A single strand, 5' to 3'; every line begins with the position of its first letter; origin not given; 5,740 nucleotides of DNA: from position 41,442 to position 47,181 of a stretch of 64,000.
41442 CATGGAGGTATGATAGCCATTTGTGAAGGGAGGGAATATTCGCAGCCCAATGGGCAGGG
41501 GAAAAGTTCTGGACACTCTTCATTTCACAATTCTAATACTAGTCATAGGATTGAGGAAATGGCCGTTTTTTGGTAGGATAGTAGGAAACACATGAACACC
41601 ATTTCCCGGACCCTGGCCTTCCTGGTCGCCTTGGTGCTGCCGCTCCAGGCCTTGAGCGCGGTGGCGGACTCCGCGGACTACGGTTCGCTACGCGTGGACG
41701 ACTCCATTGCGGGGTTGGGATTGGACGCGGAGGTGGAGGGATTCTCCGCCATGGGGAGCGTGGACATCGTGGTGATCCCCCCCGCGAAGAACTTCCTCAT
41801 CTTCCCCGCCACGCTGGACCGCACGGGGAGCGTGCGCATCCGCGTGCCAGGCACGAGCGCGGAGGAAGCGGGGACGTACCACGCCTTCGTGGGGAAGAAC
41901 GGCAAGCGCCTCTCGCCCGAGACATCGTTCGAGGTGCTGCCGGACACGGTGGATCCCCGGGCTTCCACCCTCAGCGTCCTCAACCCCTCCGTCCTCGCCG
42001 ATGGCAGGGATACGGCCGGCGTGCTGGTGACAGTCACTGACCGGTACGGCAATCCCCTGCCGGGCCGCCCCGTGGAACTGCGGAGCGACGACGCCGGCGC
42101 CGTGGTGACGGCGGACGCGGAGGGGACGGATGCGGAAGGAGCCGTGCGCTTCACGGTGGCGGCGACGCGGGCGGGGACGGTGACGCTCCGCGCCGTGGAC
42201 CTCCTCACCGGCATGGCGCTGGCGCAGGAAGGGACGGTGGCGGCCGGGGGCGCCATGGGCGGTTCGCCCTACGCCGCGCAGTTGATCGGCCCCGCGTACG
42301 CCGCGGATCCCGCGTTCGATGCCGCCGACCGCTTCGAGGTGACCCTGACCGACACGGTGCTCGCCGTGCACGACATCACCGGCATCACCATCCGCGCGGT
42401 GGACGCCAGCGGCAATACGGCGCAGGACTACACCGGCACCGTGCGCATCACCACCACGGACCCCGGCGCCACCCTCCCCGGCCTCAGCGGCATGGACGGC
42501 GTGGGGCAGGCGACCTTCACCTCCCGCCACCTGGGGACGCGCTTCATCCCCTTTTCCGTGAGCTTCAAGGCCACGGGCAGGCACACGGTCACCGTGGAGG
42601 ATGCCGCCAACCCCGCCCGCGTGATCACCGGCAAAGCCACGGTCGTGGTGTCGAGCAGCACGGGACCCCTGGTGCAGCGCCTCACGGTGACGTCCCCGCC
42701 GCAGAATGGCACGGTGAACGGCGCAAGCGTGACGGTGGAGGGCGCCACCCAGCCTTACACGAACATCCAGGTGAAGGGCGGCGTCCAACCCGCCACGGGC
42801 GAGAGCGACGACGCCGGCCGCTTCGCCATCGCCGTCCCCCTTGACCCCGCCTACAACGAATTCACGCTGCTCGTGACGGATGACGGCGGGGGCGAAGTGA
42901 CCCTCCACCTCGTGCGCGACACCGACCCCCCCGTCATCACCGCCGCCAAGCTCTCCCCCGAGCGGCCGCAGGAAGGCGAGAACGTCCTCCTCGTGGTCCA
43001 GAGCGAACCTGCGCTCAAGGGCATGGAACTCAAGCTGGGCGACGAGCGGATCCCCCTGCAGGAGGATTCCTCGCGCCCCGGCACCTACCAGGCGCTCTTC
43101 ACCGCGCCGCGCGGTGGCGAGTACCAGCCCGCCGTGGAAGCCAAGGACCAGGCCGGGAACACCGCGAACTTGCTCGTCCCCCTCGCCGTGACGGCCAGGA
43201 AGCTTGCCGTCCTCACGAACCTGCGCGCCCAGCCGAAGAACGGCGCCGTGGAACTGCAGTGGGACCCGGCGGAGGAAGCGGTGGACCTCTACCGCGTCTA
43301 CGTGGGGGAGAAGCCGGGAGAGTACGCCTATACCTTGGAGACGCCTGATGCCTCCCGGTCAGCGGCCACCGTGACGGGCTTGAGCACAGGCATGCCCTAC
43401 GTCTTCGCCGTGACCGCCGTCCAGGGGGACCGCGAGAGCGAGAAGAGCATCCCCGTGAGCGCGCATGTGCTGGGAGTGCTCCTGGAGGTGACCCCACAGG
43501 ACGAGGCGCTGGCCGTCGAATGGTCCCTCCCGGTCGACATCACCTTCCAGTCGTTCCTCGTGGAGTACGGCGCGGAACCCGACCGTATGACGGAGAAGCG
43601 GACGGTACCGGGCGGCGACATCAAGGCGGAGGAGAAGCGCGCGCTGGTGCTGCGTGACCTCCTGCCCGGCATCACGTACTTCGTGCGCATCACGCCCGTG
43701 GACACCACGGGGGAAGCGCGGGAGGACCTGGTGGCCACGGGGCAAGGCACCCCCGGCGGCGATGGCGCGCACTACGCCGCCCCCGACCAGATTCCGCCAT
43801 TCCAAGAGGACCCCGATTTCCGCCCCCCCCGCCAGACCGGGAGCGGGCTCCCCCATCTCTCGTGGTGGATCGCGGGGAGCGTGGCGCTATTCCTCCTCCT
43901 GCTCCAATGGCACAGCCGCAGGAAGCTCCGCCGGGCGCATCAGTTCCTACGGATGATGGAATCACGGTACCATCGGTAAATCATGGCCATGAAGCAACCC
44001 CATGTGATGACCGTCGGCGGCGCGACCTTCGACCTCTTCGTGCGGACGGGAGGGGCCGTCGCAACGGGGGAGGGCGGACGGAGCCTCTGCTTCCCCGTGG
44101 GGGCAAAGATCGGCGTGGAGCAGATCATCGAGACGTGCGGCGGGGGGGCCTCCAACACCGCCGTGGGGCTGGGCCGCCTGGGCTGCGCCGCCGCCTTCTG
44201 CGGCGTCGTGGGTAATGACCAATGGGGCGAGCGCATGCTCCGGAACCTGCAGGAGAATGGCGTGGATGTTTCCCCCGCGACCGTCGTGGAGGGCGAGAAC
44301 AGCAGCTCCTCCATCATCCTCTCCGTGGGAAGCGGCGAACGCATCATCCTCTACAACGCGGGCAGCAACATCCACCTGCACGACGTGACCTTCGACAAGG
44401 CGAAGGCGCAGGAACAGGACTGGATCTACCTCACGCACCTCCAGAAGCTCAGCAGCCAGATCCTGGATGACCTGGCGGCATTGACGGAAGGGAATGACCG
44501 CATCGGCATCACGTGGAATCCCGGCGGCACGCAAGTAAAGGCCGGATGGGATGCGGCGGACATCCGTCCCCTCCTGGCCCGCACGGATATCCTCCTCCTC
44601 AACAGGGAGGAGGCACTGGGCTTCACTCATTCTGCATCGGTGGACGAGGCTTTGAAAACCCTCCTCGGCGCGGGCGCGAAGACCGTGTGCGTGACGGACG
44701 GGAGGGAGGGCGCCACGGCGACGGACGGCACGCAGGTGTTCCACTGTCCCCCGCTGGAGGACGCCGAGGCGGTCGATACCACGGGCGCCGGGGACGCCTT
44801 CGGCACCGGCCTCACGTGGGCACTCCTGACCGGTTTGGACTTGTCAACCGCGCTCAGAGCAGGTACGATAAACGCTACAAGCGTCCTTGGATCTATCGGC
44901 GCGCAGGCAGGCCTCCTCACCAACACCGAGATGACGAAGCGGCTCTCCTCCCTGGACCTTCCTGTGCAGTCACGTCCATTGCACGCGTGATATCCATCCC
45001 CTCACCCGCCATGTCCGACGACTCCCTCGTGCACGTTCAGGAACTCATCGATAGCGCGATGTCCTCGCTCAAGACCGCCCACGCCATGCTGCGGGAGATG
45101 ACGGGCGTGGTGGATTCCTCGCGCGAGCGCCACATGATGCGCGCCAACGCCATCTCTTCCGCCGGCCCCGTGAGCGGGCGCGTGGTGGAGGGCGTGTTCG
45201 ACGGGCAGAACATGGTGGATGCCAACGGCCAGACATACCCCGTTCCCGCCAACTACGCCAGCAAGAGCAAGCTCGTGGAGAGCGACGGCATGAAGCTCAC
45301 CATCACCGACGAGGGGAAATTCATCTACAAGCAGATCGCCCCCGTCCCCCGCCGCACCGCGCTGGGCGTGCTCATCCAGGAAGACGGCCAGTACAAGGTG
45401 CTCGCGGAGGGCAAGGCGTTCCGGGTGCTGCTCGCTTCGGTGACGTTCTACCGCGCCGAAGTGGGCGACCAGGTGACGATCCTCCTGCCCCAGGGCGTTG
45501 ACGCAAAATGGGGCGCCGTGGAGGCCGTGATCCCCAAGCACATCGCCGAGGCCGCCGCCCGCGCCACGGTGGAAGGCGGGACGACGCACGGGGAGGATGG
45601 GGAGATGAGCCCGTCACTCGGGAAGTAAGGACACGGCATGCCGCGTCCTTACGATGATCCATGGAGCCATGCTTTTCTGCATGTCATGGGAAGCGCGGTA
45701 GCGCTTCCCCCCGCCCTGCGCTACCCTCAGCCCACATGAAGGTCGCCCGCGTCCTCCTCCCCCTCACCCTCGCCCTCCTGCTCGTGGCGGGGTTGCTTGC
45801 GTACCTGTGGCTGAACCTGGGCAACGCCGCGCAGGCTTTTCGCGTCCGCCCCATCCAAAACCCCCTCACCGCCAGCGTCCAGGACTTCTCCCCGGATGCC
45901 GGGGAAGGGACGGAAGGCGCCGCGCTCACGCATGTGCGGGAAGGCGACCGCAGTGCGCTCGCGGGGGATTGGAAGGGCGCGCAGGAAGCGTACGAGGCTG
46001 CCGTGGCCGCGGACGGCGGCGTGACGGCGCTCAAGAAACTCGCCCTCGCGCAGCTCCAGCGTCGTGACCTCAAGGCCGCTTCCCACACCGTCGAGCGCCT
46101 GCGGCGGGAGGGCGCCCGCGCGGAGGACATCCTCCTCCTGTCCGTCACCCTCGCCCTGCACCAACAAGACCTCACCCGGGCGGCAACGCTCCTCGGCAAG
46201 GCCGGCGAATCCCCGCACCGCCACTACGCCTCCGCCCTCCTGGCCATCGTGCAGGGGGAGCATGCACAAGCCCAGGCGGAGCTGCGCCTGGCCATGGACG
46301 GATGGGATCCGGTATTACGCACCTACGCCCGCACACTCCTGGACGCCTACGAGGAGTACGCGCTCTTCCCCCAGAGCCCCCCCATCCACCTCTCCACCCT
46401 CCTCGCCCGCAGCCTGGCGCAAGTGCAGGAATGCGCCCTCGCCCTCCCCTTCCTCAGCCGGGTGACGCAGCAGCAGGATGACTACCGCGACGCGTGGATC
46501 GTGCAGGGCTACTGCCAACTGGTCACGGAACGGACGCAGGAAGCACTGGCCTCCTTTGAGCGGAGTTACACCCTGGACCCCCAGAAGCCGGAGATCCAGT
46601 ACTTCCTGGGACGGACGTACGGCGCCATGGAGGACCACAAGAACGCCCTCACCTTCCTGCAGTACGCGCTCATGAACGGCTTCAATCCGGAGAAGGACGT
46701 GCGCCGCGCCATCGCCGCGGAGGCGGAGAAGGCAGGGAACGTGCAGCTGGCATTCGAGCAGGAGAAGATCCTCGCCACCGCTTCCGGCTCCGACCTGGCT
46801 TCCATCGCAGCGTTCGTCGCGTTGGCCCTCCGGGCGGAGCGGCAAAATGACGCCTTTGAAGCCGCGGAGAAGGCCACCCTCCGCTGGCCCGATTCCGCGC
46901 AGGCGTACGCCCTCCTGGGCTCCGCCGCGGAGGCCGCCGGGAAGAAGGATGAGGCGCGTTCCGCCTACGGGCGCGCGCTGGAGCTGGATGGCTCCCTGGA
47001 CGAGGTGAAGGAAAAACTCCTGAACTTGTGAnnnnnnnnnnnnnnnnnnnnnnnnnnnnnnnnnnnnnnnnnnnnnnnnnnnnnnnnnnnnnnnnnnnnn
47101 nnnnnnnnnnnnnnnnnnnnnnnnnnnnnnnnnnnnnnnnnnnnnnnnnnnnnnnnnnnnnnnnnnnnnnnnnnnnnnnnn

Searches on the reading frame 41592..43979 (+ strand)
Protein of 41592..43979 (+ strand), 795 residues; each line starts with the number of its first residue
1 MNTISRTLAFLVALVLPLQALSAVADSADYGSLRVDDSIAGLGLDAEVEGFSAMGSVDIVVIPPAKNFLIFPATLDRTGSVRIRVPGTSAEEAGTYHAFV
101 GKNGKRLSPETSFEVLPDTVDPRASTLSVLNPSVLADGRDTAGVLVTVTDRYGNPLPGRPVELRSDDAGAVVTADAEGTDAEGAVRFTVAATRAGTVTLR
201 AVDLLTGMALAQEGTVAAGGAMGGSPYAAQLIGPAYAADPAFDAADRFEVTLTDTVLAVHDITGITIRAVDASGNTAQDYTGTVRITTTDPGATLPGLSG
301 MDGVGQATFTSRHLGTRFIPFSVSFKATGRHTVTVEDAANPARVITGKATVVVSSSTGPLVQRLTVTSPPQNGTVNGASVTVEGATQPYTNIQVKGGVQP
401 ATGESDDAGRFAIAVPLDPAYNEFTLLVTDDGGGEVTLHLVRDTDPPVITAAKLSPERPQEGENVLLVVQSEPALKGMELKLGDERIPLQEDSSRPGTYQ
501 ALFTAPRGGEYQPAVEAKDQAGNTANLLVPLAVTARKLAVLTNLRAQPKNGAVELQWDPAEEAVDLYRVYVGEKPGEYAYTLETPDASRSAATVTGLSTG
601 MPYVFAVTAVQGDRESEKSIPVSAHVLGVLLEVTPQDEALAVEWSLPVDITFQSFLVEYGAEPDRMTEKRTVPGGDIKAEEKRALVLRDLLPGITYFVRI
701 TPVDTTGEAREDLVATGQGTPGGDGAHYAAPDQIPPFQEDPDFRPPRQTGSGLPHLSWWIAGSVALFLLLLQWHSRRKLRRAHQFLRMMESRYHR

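Call 13: search_protein_families(library=pfam, proteins=[window:41592-43979:+], max_evalue=0.01)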
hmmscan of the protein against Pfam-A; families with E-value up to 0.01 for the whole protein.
window:41592-43979:+ (795 aa): 7 families
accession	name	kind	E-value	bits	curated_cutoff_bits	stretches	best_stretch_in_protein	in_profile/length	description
PF02369.22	Big_1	-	7.9e-17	61.6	34.9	1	125-201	2-78/93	Bacterial Ig-like domain (group 1)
PF00041.27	fn3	-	1.3e-15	57.8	25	2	544-623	6-82/84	Fibronectin type III domain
PF09134.16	Invasin_D3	-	6.1e-12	46.3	33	1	121-202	1-81/98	Invasin, domain 3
PF18565.7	Glyco_hydro2_C5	-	2.3e-07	31.1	32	0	131-175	7-53/103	Glycoside hydrolase family 2 C-terminal domain 5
PF09136.16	Glucodextran_B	-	0.00025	21.4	27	1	364-437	3-74/83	Glucodextranase, domain B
PF19077.6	Big_13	-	0.0037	18.2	27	0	498-526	65-92/102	Bacterial Ig-like domain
PF00630.25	Filamin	-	0.0055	18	26.9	0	466-520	50-85/93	Filamin/ABP280 repeat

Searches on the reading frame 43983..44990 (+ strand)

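Call 13: search_protein_families(library=pfam, proteins=[window:43983-44990:+], max_evalue=0.01)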
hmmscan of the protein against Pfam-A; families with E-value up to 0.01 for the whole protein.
window:43983-44990:+ (335 aa): 2 families
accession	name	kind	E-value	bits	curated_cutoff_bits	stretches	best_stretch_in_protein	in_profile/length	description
PF00294.29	PfkB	-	9.6e-47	160.2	25.8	1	46-311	29-299/302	pfkB family carbohydrate kinase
PF25270.1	Khk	-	0.00098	18.8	35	1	215-298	263-343/365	Prokaryotic ketohexokinase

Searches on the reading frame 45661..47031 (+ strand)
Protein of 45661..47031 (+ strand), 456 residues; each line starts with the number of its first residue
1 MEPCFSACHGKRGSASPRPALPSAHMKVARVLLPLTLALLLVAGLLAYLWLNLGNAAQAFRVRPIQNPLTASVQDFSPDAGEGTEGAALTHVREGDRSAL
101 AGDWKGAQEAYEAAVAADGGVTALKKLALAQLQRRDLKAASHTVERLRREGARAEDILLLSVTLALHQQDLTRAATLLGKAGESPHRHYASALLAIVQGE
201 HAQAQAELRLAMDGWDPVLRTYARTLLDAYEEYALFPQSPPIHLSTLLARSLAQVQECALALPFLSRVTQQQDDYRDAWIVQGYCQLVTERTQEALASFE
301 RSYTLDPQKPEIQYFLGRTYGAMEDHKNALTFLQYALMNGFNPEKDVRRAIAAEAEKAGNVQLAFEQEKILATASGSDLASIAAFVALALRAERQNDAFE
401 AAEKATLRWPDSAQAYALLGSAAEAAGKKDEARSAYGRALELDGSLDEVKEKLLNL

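Call 13: search_protein_families(library=pfam, proteins=[window:45661-47031:+], max_evalue=0.01)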
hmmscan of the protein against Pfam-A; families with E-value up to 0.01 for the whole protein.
window:45661-47031:+ (456 aa): 10 families
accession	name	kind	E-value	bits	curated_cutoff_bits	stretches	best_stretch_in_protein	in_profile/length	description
PF07719.23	TPR_2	-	1.4e-10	40.9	27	1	413-443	1-31/34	Tetratricopeptide repeat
PF13432.12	TPR_16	-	2.4e-10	41.1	32.7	2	247-310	2-65/65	Tetratricopeptide repeat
PF14559.12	TPR_19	-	4.1e-09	37.1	25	1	291-342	6-57/68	Tetratricopeptide repeat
PF13181.12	TPR_8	-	1.4e-08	34.7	25.7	1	413-443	1-31/34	Tetratricopeptide repeat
PF00515.34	TPR_1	-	2.2e-08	34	27.8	1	413-443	1-31/34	Tetratricopeptide repeat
PF23914.1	TPR_CcmH_CycH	-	7.9e-07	29.5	42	1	262-364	37-140/158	Cytochrome c-type biogenesis protein H TPR domain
PF13428.12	TPR_14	-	1.5e-05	25.7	23.5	0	414-454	2-42/44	Tetratricopeptide repeat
PF12895.13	ANAPC3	-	0.00031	21.4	27.2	0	261-334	8-80/82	Anaphase-promoting complex, cyclosome, subunit 3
PF13414.12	TPR_11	-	0.00034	20.7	26.8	0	293-322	11-40/42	TPR repeat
PF13424.12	TPR_12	-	0.00074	20.1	30.1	1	395-442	26-74/77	Tetratricopeptide repeat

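Call 68: search_protein_families(library=ncbifam, proteins=[window:45661-47031:+], max_evalue=0.01)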
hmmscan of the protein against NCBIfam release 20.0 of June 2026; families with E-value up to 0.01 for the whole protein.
window:45661-47031:+ (456 aa): 10 families
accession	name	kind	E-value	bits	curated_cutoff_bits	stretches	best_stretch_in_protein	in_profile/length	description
TIGR02917.1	PEP_TPR_lipo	equivalog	2.7e-15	55.4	312.2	3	244-339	569-664/899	XrtA/PEP-CTERM system TPR-repeat protein PrsT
NF040959.1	MamA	equivalog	4.1e-11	42.7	200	1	256-395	51-186/204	magnetosome protein MamA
TIGR02552.1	LcrH_SycD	equivalog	1.1e-07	31.7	104.8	1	277-344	53-120/136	SycD/LcrH family type III secretion system chaperone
NF033920.0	C39_PA2778_fam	equivalog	2.2e-07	30.6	150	1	381-443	159-220/255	PA2778 family cysteine peptidase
TIGR02521.1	type_IV_pilW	equivalog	1.7e-06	27.8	154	0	276-334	135-193/234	type IV pilus biogenesis/stability protein PilW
NF047371.1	FlcA_CTERM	equivalog_domain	0.00073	18.1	300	1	290-355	327-392/646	periplasmic flagellar collar protein FlcA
TIGR00540.1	TPR_hemY_coli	hypoth_equivalog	0.0009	18.1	142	1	129-364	160-378/385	heme biosynthesis-associated TPR protein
NF052415.1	T3SS_chap_SctY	equivalog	0.0016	19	70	0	384-441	45-105/106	type III secretion apparatus assembly chaperone SctY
NF053549.1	FtsL_Actino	equivalog_domain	0.0029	17.4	55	0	36-67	6-37/83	cell division protein FtsL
NF007540.1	PRK10153.1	equivalog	0.0034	16.3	400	0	361-447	404-490/516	lysine decarboxylation/transport transcriptional activator CadC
